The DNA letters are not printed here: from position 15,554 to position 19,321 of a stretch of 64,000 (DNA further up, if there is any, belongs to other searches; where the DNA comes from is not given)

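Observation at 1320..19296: Two autotransporter paralogues with an identity gradient: nearly identical barrel and distal passenger, diverged N-terminal passenger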

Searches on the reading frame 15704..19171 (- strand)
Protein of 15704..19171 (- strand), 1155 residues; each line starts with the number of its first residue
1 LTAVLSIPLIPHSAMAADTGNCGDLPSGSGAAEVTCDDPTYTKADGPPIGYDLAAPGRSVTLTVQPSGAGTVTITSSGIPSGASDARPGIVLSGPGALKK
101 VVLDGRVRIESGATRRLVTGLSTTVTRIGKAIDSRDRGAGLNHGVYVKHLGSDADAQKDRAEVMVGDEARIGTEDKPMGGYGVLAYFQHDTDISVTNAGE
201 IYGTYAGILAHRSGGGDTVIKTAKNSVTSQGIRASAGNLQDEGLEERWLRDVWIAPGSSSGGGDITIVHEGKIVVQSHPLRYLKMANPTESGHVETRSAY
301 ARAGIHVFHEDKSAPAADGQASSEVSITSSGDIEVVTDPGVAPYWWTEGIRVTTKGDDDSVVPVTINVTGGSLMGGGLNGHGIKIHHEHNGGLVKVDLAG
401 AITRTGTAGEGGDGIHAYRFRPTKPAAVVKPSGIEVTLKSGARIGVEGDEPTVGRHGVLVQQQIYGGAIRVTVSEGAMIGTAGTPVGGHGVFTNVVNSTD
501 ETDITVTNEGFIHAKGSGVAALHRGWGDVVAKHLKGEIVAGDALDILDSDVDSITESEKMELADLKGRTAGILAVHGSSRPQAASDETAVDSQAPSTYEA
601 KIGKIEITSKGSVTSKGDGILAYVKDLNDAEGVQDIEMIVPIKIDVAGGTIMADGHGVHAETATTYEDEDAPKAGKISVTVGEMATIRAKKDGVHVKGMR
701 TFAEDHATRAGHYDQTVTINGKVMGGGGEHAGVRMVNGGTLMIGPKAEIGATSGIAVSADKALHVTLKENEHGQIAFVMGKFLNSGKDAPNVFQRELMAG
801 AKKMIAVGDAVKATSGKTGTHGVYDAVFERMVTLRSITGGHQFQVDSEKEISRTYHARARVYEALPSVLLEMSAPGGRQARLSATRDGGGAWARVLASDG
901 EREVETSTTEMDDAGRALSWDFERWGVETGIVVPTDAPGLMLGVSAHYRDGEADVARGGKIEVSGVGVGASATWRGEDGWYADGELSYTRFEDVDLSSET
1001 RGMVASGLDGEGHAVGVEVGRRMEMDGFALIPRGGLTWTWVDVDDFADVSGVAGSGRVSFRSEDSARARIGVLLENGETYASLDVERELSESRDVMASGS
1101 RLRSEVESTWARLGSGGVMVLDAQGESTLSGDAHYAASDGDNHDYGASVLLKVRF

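Call 7: search_protein_families(library=pfam, proteins=[window:15704-19171:-], max_evalue=0.01)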
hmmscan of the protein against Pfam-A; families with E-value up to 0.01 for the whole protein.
window:15704-19171:- (1155 aa): 1 family
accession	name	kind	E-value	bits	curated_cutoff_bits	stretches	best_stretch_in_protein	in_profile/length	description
PF03797.25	Autotransporter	-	1.8e-25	90.6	26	1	907-1122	8-245/255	Autotransporter beta-domain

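Call 8: search_protein_families(library=ncbifam, proteins=[window:15704-19171:-], max_evalue=0.01)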
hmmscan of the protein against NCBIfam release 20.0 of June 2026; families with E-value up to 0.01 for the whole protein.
window:15704-19171:- (1155 aa): 2 families
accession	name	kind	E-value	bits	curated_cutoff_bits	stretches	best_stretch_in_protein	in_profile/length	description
TIGR01414.1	autotrans_barl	domain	4.5e-22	78.7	16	1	835-1155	117-432/432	autotransporter outer membrane beta-barrel domain-containing protein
NF040482.1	auto_BafA_Cterm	equivalog_domain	8.5e-05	21.2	700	1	941-1045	423-529/643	BafA family autotransporter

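Call 13: find_homologous_proteins(query=window:15704-19171:-, max_evalue=1e-10)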
Query window:15704-19171:- (1155 aa): 35 proteins with E <= 1e-10 among 8000 candidates.
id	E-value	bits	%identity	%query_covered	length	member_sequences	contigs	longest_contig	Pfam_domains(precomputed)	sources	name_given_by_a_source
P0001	0.0e+0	2505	100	99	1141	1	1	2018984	PF03797.26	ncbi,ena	-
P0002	0.0e+0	2078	85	99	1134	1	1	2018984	PF03797.26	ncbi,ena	-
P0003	0.0e+0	1907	78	100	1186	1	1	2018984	PF03797.26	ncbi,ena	-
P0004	0.0e+0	1505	69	97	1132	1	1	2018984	PF03797.26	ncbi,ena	-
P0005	0.0e+0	1464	66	100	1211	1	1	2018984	PF03797.26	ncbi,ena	-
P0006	0.0e+0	1444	68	95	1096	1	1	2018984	PF03797.26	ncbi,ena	-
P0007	0.0e+0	1431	64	100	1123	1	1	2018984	PF03797.26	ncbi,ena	-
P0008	0.0e+0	1428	75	45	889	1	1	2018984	PF03797.26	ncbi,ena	-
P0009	0.0e+0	1422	67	95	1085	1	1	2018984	PF03797.26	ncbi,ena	-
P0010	0.0e+0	1407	65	95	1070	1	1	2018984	PF03797.26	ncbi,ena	-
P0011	0.0e+0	1403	63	100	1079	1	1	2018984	PF03797.26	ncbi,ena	-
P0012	0.0e+0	1354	64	94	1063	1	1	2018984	PF03797.26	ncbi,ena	-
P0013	0.0e+0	1327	63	97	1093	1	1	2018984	PF03797.26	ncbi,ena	-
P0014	0.0e+0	1316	62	100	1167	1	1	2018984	PF03797.26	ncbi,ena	-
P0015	0.0e+0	1305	61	100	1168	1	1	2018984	PF03797.26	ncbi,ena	-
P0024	4.0e-286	970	49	100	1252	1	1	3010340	-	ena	-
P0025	5.4e-277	940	49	99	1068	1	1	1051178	PF03797.26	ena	-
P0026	7.3e-270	916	49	92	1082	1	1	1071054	PF03797.26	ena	-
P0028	6.4e-251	854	49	95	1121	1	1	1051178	PF03797.26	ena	-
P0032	5.1e-33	132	39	26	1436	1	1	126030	PF03797.26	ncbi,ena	-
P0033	3.2e-31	126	31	47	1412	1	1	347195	PF03797.26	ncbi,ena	-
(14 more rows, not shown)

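Call 14: find_encoding_contigs(protein=P0001, flank=2000, max_places=3)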
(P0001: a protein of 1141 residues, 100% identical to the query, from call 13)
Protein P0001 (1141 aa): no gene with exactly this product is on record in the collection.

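Call 15: list_cluster_members(proteins=[P0001, P0002, P0024, P0025, P0026, P0032, P0033])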
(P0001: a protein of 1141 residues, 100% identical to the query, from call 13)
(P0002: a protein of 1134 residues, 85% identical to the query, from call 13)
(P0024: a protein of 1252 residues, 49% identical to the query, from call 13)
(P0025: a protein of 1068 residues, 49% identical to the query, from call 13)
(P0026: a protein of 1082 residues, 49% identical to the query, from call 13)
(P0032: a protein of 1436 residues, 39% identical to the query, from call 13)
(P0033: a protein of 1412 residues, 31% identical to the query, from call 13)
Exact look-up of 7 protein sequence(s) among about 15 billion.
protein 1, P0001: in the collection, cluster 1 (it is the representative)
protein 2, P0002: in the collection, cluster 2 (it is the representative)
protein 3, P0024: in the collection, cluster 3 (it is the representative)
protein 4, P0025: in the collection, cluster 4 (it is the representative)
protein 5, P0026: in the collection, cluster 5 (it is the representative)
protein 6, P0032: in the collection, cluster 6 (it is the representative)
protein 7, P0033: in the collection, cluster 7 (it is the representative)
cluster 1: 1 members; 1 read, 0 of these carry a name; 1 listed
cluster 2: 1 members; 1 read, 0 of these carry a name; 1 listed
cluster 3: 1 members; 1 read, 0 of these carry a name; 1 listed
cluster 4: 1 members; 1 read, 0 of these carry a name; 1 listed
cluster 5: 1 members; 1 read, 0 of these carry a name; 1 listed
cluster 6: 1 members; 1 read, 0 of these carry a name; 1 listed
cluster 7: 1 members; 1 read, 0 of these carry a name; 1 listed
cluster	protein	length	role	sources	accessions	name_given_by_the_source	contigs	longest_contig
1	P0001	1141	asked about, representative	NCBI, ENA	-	-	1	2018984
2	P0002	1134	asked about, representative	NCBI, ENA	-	-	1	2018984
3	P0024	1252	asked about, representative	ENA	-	-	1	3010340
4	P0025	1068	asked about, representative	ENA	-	-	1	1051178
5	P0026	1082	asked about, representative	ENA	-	-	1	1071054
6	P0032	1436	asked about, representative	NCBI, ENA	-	-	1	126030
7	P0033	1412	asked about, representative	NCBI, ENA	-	-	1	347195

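Call 17: find_related_loci(query=A1, collection=genome_contigs, flank=5000)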
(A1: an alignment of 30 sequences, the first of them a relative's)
Query A1 (1141 aa) in genome_contigs; peptide patterns used: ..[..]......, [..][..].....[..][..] (x = any residue, [..] = any of these).
531 stretches matched a pattern; 23 encode a relative of the query (tblastn E <= 1e-3); 23 distinct loci.
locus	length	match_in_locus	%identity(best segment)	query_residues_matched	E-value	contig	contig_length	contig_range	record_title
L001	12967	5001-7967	41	39-1141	2e-130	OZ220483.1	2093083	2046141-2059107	MAG: Gammaproteobacteria bacterium isolate af9c39ca-8e3c-4a7f-a21c-a6eb2653ca8a genome assembly, chromosome: 1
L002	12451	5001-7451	40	149-1141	6e-114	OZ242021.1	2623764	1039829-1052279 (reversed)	MAG: Candidatus Poriferihabitaceae bacterium isolate e56f8b2d-4987-460d-82d7-cbe91582fe2f genome assembly, chromosome: 1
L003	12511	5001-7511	36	365-1141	2e-105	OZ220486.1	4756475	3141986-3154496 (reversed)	MAG: Paracoccaceae bacterium isolate 33ed5a6f-aecc-422c-bc57-cca9576b36f1 genome assembly, chromosome: 1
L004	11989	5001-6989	37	443-1141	3e-104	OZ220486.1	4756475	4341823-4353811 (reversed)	MAG: Paracoccaceae bacterium isolate 33ed5a6f-aecc-422c-bc57-cca9576b36f1 genome assembly, chromosome: 1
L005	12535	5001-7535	35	131-1141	9e-104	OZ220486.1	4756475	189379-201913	MAG: Paracoccaceae bacterium isolate 33ed5a6f-aecc-422c-bc57-cca9576b36f1 genome assembly, chromosome: 1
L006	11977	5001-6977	38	437-1141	5e-103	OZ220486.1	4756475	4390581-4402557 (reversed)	MAG: Paracoccaceae bacterium isolate 33ed5a6f-aecc-422c-bc57-cca9576b36f1 genome assembly, chromosome: 1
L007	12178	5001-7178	37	288-1141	8e-99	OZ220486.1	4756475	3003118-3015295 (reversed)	MAG: Paracoccaceae bacterium isolate 33ed5a6f-aecc-422c-bc57-cca9576b36f1 genome assembly, chromosome: 1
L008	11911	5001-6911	38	463-1141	2e-97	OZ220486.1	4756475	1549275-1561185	MAG: Paracoccaceae bacterium isolate 33ed5a6f-aecc-422c-bc57-cca9576b36f1 genome assembly, chromosome: 1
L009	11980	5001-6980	37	437-1141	4e-97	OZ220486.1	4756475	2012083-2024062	MAG: Paracoccaceae bacterium isolate 33ed5a6f-aecc-422c-bc57-cca9576b36f1 genome assembly, chromosome: 1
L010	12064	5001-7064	37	489-1141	2e-99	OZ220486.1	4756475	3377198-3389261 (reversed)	MAG: Paracoccaceae bacterium isolate 33ed5a6f-aecc-422c-bc57-cca9576b36f1 genome assembly, chromosome: 1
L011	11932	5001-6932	37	453-1141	6e-97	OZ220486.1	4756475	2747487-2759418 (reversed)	MAG: Paracoccaceae bacterium isolate 33ed5a6f-aecc-422c-bc57-cca9576b36f1 genome assembly, chromosome: 1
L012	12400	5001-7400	35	293-1141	1e-96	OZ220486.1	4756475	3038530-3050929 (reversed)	MAG: Paracoccaceae bacterium isolate 33ed5a6f-aecc-422c-bc57-cca9576b36f1 genome assembly, chromosome: 1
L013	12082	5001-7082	37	443-1141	4e-95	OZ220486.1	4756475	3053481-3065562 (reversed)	MAG: Paracoccaceae bacterium isolate 33ed5a6f-aecc-422c-bc57-cca9576b36f1 genome assembly, chromosome: 1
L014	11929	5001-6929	36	443-1124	1e-94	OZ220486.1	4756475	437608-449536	MAG: Paracoccaceae bacterium isolate 33ed5a6f-aecc-422c-bc57-cca9576b36f1 genome assembly, chromosome: 1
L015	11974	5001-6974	36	442-1141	4e-93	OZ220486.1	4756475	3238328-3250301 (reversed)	MAG: Paracoccaceae bacterium isolate 33ed5a6f-aecc-422c-bc57-cca9576b36f1 genome assembly, chromosome: 1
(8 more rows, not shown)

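Call 19: find_encoding_contigs(protein=P0002, flank=3000, max_places=3)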
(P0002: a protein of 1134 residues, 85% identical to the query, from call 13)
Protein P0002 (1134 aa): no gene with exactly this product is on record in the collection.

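Call 20: find_encoding_contigs(protein=P0025, flank=3000, max_places=3)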
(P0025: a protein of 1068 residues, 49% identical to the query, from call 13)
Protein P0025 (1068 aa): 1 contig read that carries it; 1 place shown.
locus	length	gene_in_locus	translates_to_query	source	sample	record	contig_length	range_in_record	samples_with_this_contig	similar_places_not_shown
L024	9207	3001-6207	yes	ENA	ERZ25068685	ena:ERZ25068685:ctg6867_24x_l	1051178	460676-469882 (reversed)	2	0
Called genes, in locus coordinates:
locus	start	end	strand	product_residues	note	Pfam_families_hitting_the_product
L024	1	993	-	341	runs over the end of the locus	PF01594:AI-2E_transport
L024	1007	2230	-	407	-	PF06965:Na_H_antiport_1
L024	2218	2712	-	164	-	-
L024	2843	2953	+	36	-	-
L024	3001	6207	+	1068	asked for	PF03797:Autotransporter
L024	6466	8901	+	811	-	PF00133:tRNA-synt_1, PF01406:tRNA-synt_1e (faint), PF09334:tRNA-synt_1g, PF13603:tRNA-synt_1_2, PF00133:tRNA-synt_1, PF09334:tRNA-synt_1g (weak), PF08264:Anticodon_1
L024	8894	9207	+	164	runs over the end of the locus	PF04390:LptE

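Call 33: find_encoding_contigs(protein=P0026, flank=3000, max_places=2)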
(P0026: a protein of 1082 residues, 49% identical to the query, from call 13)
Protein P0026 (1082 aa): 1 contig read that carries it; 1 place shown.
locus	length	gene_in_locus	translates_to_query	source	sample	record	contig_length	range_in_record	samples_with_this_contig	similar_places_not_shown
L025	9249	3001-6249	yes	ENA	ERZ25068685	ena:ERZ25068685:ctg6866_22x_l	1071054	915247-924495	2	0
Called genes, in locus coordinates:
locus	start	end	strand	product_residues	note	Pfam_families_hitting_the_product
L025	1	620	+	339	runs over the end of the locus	PF00274:Glycolytic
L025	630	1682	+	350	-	PF00111:Fer2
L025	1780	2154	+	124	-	PF01597:GCV_H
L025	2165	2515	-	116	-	PF00717:Peptidase_S24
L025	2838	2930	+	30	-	-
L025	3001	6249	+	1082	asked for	PF03797:Autotransporter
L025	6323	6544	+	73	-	-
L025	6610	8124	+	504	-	PF13701:DDE_Tnp_1_4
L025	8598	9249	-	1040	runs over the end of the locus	PF03797:Autotransporter, PF13505:OMP_b-brl (weak)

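Call 34: find_encoding_contigs(protein=P0024, flank=3000, max_places=2)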
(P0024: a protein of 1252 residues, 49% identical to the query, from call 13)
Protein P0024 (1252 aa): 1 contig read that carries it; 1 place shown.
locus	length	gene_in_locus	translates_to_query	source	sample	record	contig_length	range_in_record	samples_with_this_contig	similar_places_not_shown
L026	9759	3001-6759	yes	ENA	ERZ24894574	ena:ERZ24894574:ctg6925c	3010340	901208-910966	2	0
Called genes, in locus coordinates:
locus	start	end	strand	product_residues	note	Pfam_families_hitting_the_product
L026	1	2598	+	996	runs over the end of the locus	PF03797:Autotransporter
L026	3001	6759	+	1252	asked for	-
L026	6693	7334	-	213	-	-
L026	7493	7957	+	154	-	-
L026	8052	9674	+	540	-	PF00890:FAD_binding_2, PF01266:DAO (faint), PF07992:Pyr_redox_2 (faint), PF02910:Succ_DH_flav_C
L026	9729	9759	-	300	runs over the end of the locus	PF01063:Aminotran_4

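Call 35: find_encoding_contigs(protein=P0028, flank=3000, max_places=2)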
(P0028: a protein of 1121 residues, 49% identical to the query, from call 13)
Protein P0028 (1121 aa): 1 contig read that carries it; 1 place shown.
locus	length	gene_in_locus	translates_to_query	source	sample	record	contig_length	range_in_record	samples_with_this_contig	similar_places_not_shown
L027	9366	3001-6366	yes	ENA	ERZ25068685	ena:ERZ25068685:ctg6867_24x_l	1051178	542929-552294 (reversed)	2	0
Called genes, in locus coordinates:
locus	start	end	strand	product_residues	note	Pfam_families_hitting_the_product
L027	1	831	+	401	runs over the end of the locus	PF13006:Nterm_IS4, PF01609:DDE_Tnp_1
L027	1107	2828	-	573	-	PF01609:DDE_Tnp_1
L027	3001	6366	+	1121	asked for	PF03797:Autotransporter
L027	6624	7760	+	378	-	PF12221:HflK_N, PF01145:Band_7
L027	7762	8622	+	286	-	PF01145:Band_7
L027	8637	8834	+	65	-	PF09838:DUF2065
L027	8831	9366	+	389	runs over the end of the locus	PF13393:tRNA-synt_His, PF27460:HisZ_C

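Call 59: search_solved_structures(query=A1, max_evalue=0.01)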
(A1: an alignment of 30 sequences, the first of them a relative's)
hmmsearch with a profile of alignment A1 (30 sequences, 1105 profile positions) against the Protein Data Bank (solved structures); distinct sequences matched with E-value up to 0.01: 0.
